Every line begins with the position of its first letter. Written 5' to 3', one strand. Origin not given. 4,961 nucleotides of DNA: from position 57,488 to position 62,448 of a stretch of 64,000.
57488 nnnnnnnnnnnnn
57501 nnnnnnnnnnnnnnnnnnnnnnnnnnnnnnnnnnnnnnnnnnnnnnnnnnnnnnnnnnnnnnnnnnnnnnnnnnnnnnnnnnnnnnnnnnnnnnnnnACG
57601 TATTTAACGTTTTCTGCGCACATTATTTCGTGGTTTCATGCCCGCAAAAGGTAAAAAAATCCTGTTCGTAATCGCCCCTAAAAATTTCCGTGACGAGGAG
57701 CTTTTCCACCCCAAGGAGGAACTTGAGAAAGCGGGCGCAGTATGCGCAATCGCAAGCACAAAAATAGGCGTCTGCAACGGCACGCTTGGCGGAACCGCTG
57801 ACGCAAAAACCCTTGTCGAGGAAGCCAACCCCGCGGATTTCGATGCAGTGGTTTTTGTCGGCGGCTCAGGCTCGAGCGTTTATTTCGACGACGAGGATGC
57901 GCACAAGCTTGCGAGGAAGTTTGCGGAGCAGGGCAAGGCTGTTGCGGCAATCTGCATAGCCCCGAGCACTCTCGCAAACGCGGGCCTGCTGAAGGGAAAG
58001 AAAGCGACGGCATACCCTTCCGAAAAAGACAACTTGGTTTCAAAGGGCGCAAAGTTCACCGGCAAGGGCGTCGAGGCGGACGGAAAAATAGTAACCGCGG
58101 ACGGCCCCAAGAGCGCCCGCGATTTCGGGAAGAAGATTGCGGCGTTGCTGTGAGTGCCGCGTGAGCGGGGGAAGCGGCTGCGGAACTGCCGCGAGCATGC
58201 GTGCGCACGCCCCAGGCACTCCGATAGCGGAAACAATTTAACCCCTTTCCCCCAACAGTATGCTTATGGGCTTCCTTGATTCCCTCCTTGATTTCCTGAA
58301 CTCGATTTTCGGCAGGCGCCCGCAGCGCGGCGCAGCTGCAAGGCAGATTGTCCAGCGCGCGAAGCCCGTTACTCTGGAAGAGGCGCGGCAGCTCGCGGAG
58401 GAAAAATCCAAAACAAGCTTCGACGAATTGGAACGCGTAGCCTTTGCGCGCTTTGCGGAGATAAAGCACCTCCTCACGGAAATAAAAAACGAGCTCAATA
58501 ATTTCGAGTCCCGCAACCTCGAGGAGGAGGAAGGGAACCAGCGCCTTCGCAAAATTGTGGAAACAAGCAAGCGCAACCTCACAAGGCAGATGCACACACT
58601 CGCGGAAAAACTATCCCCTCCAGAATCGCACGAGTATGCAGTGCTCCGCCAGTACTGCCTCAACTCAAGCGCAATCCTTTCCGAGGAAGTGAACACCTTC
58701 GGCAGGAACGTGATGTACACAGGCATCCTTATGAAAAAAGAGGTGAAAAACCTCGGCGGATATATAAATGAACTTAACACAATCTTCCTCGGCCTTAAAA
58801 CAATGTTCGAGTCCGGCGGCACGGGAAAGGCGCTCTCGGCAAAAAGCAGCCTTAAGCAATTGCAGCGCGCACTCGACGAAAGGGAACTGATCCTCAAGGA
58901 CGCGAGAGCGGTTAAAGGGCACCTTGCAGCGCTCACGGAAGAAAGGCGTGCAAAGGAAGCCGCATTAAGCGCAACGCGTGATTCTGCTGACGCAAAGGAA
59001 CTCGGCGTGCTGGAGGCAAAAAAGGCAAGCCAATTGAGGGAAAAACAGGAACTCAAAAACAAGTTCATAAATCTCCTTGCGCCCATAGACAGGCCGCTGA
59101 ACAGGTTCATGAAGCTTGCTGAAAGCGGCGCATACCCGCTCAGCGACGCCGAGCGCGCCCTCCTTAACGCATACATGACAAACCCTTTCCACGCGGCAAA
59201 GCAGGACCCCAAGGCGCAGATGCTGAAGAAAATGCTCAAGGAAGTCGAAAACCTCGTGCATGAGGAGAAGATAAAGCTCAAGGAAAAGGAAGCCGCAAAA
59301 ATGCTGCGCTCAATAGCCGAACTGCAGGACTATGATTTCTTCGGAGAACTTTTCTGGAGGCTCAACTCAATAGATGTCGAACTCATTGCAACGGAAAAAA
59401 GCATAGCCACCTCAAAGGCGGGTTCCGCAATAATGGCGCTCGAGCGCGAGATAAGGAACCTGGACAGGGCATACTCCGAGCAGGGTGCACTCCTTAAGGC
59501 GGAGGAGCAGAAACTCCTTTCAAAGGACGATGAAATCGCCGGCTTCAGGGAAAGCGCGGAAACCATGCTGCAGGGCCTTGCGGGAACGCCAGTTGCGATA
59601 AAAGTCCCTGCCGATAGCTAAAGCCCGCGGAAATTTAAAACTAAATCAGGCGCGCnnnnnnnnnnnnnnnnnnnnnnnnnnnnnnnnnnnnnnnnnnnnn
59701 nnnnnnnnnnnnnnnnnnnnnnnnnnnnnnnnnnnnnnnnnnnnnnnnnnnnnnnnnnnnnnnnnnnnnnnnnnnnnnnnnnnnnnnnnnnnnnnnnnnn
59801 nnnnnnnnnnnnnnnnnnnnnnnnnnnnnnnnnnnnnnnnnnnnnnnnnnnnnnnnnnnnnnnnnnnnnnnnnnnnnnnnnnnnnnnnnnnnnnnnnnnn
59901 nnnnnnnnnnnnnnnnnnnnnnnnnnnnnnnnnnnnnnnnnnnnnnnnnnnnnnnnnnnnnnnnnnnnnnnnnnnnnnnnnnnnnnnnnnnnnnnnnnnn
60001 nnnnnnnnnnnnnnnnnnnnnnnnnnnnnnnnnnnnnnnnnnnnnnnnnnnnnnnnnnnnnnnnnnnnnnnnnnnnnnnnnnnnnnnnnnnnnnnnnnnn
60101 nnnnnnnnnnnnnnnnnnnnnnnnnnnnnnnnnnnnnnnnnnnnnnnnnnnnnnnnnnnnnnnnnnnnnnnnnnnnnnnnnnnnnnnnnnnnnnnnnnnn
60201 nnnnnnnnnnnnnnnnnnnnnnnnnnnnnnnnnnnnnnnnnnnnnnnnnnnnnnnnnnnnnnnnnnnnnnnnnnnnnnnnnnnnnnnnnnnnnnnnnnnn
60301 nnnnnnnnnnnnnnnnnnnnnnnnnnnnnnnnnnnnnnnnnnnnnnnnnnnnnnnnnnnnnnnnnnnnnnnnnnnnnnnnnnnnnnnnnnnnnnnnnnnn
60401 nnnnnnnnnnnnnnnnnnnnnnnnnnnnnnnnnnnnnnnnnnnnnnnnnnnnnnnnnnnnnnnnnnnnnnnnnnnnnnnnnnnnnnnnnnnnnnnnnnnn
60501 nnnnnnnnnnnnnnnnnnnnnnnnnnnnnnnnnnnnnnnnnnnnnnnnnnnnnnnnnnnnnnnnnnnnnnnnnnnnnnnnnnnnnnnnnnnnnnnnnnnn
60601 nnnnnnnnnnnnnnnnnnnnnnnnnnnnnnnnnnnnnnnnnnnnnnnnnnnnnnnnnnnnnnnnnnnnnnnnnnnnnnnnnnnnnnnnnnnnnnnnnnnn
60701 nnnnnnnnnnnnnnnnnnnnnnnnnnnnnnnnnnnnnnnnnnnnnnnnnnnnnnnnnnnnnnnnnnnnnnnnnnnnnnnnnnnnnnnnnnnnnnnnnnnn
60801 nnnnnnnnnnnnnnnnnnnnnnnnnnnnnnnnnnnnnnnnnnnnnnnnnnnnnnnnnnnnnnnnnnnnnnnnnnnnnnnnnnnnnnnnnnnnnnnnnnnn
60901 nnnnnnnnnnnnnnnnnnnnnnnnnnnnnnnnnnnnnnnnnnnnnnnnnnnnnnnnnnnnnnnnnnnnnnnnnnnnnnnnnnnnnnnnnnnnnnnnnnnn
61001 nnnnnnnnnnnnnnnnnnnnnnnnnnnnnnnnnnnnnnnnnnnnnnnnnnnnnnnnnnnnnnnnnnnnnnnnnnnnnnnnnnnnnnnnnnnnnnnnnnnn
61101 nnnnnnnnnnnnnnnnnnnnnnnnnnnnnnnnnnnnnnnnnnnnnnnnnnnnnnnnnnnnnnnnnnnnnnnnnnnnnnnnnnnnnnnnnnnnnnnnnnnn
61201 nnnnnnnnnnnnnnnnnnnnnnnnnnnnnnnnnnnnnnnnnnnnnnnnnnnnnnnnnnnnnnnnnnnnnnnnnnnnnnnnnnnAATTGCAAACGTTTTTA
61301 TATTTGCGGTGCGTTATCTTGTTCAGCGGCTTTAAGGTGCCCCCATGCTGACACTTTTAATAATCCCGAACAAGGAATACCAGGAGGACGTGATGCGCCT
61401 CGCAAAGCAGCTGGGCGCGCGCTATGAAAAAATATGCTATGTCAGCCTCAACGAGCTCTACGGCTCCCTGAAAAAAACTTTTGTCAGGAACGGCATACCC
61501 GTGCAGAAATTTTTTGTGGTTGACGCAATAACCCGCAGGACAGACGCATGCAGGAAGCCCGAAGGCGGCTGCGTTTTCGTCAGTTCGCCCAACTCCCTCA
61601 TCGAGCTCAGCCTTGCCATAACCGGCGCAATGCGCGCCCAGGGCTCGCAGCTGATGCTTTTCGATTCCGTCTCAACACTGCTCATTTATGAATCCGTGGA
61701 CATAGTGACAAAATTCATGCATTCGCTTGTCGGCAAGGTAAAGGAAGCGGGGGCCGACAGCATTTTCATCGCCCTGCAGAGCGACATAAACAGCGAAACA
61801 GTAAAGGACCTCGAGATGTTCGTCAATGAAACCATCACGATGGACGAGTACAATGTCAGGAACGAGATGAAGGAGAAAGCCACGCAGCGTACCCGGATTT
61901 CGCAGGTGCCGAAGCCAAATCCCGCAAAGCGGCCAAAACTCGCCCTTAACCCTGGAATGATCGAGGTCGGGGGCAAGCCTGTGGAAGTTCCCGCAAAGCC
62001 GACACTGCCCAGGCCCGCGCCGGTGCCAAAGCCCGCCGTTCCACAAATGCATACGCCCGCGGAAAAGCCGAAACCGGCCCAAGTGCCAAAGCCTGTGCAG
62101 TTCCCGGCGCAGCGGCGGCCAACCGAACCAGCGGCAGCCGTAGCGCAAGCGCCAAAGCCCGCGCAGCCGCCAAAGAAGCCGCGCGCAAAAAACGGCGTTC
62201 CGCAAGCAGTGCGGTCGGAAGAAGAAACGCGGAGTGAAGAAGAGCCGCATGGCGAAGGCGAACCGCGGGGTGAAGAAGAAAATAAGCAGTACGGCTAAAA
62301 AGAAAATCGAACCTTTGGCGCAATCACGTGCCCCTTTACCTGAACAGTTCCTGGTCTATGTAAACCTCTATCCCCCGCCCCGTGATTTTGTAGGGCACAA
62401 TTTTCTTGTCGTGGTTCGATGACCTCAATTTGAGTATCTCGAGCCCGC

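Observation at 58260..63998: Module of paired active and degenerate KaiC-like proteins with coiled-coil and membrane partners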

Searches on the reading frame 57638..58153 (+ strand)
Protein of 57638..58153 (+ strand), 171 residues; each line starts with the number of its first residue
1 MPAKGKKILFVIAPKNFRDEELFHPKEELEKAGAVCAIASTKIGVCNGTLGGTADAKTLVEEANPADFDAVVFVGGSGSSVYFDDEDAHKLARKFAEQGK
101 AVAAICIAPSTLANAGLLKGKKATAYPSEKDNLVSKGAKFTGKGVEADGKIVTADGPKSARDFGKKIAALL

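Call 49: search_protein_families(library=pfam, proteins=[window:57638-58153:+], max_evalue=0.00001)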
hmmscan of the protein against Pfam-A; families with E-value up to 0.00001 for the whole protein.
window:57638-58153:+ (171 aa): 1 family
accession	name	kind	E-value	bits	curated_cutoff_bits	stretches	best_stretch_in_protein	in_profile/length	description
PF01965.30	DJ-1_PfpI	-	2.2e-39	135.3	26.6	1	6-168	1-163/165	DJ-1/PfpI family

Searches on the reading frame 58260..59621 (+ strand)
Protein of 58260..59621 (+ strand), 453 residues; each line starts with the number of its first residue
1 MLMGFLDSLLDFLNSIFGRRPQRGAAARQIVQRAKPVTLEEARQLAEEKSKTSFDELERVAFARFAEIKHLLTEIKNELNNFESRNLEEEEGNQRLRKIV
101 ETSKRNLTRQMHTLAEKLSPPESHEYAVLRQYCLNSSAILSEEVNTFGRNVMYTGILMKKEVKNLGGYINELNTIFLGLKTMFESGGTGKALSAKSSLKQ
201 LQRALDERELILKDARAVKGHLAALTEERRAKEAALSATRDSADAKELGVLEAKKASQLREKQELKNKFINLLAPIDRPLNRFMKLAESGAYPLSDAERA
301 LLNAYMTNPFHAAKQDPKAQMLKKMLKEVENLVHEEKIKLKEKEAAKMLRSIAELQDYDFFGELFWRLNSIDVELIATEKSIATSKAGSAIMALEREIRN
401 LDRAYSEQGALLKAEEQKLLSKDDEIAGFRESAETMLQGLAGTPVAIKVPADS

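Call 3: search_protein_families(library=pfam, proteins=[window:58260-59621:+], max_evalue=1)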
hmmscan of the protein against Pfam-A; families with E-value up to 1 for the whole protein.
window:58260-59621:+ (453 aa): 3 families
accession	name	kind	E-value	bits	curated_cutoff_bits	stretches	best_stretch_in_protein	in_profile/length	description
PF19074.5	DUF5770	-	0.058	13.9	25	0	305-356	24-75/132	Family of unknown function (DUF5770)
PF14288.11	FKS1_dom1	-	0.23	12.2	27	1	303-371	42-105/111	1,3-beta-glucan synthase subunit FKS1, domain-1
PF14473.11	RD3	-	0.43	10.8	27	0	65-123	19-74/129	RD3 protein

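Call 24: find_homologous_proteins(query=window:58260-59621:+)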
Query window:58260-59621:+ (453 aa): 6 proteins with E <= 0.001 among 8000 candidates.
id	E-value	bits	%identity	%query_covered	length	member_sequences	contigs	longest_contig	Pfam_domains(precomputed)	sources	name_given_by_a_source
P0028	6.5e-280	946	100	100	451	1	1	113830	-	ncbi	ncbi:MAG: hypothetical protein V1676_05080 [Candidatus Diapherotrites archaeon]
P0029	2.3e-133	463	56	91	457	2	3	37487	-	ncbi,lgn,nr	ncbi:MAG: hypothetical protein ABH854_05675 [Candidatus Diapherotrites archaeon]|nr:hypothetical pro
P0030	1.5e-72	263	38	97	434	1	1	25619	-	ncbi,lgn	-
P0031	1.8e-58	217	34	99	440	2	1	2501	-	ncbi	-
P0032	6.1e-46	175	32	97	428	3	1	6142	-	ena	-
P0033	7.6e-8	50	22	74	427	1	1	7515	-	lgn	-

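Call 38: predict_structure(alignment_id=A1)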
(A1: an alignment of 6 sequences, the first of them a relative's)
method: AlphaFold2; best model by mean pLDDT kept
length: 451 residues; sequences in the alignment: 6
mean_pLDDT: 85.6   pTM: 0.54
mean pLDDT of the five models: 85.6, 83.9, 83.3, 83.1, 82.9
residues with pLDDT >= 90: 193; 70-90: 219; 50-70: 21; < 50: 18
segments of 3 or more residues with pLDDT < 50: 16-29
pLDDT, mean of each block of 10 residues (from residue 1): 60 46 37 87 89 86 93 91 73 83 88 90 86 88 75 81 90 90 83 93 95 96 97 96 94 95 89 83 85 86 86 85 89 79 82 84 89 95 93 97 97 95 94 89 79 38
secondary structure, 60 per line:
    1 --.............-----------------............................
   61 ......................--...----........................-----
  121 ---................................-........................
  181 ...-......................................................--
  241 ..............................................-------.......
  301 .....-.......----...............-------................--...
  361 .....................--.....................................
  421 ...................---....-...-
elements in order: H3-15 E33-36 H37-82 H92-115 H124-155 H157-183 H185-238 H241-286 H294-305 H307-313 H318-332 H340-355 H358-381 H384-439 E443-446

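Call 45: search_protein_families(library=ncbifam, proteins=[window:58260-59621:+], max_evalue=0.01)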
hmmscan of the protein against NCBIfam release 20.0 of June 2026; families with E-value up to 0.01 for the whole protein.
window:58260-59621:+ (453 aa): 1 family
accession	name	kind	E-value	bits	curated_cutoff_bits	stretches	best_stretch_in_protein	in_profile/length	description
NF004112.0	PRK05601.1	equivalog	0.0015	17.5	550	1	197-243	141-185/407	DNA polymerase III subunit epsilon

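Call 79: search_protein_families(library=padloc, proteins=[window:58260-59621:+], max_evalue=0.001)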
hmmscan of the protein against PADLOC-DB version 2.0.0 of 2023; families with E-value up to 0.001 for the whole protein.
window:58260-59621:+ (453 aa): 0 families

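Call 80: search_protein_representatives(alignment_id=A1)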
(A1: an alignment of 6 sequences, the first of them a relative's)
Query: 6 sequences, 436 profile positions. Proteins with E-value up to 0.001 (for the whole library): 1589; up to 1e-10: 856; up to 1e-30: 142. The best 150 are listed.
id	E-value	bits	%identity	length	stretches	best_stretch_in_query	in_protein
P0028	2.7e-180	616.4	-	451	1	1-435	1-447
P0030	8.1e-172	588.5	-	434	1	1-435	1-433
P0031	1.3e-167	574.7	-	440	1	1-435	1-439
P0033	3.4e-145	500.7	-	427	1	1-434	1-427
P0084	8.8e-128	443.4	-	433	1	1-433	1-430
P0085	5.4e-122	424.3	-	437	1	1-434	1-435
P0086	9.4e-114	397.1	-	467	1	1-433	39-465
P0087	1.2e-112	393.5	-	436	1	10-433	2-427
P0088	1.1e-111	390.3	-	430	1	1-433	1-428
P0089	2.0e-106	373.0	-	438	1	1-433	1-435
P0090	4.3e-106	371.9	-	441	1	3-433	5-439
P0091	1.0e-105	370.6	-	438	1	1-435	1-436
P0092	2.1e-105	369.6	-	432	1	1-435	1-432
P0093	4.4e-105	368.6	-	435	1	1-434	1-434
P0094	2.3e-104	366.2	-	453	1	1-433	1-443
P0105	1.9e-95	336.8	-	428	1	1-433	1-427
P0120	3.1e-85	303.1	-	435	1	1-433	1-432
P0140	2.8e-77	276.9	-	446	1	5-433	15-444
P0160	7.2e-70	252.5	-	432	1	1-433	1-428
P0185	8.6e-55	202.8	-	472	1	1-434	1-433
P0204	8.4e-39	150.1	-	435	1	1-431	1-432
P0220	8.0e-31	123.9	-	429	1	1-433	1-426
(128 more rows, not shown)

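Call 81: list_cluster_members(proteins=[P0084, P0086, P0094, P0105, P0120, P0140, P0160, P0185, P0204, P0220])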
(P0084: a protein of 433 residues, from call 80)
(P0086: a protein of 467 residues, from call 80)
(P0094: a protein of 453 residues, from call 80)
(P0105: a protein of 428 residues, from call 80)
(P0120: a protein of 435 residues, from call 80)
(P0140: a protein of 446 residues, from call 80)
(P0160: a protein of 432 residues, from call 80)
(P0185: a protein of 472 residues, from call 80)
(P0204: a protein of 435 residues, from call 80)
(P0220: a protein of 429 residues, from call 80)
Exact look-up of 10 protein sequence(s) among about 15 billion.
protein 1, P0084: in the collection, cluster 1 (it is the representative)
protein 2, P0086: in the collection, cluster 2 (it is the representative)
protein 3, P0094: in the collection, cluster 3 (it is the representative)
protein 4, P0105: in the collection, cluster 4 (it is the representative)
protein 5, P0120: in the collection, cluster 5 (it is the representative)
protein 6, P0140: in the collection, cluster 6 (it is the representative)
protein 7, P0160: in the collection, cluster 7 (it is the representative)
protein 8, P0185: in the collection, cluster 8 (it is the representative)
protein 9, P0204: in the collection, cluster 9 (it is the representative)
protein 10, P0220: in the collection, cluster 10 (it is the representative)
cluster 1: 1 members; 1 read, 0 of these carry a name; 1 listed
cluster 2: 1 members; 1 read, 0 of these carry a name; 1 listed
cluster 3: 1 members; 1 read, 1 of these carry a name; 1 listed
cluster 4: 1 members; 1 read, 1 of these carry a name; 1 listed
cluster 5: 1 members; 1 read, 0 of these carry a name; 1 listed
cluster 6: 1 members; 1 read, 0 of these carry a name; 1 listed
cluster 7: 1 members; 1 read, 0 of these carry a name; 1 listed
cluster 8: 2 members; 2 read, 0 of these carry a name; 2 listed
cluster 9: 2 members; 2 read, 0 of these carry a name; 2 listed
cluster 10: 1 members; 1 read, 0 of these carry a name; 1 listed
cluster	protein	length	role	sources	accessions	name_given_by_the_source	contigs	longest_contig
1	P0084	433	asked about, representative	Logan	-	-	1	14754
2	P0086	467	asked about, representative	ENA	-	-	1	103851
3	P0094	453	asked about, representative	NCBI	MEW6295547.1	MAG: hypothetical protein AB1467_04610 [Candidatus Diapherotrites archaeon]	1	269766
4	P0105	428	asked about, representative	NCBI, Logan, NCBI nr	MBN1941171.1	MAG: hypothetical protein JW772_03235 [Candidatus Diapherotrites archaeon] | hypothetical protein [Candidatus Diapherotrites archaeon]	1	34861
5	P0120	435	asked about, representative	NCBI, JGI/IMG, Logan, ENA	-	-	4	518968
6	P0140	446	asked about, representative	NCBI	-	-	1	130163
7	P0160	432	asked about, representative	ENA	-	-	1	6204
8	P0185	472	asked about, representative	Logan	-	-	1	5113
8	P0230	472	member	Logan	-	-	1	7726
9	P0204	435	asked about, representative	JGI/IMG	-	-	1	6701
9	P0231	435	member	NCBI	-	-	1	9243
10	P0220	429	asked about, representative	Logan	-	-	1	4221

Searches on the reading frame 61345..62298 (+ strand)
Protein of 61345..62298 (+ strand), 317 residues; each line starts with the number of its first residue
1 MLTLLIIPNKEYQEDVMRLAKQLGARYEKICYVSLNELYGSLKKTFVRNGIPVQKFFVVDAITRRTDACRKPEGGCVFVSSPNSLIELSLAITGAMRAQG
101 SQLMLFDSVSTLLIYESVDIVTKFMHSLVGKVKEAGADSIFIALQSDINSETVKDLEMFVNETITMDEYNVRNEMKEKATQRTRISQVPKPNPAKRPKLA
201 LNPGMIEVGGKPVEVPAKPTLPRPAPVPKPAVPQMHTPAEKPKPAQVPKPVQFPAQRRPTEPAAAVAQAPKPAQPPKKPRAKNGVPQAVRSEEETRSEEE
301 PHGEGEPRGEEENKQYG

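Call 3: search_protein_families(library=pfam, proteins=[window:61345-62298:+], max_evalue=1)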
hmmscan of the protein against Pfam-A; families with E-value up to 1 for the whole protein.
window:61345-62298:+ (317 aa): 3 families
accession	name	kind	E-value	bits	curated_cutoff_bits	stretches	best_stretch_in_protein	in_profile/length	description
PF24336.1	DUF7504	-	1e-08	36.3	27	1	58-164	61-177/179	Family of unknown function (DUF7504)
PF06745.19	ATPase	-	7.2e-07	29.3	26.6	1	27-185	48-199/231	KaiC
PF05763.18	DUF835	-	0.018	15.3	33.1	1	81-142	57-118/136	Protein of unknown function (DUF835)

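Call 45: search_protein_families(library=ncbifam, proteins=[window:61345-62298:+], max_evalue=0.01)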
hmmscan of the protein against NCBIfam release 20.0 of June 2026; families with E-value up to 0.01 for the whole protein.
window:61345-62298:+ (317 aa): 0 families

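Call 79: search_protein_families(library=padloc, proteins=[window:61345-62298:+], max_evalue=0.001)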
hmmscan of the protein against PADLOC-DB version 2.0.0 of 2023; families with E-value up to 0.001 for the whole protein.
window:61345-62298:+ (317 aa): 0 families
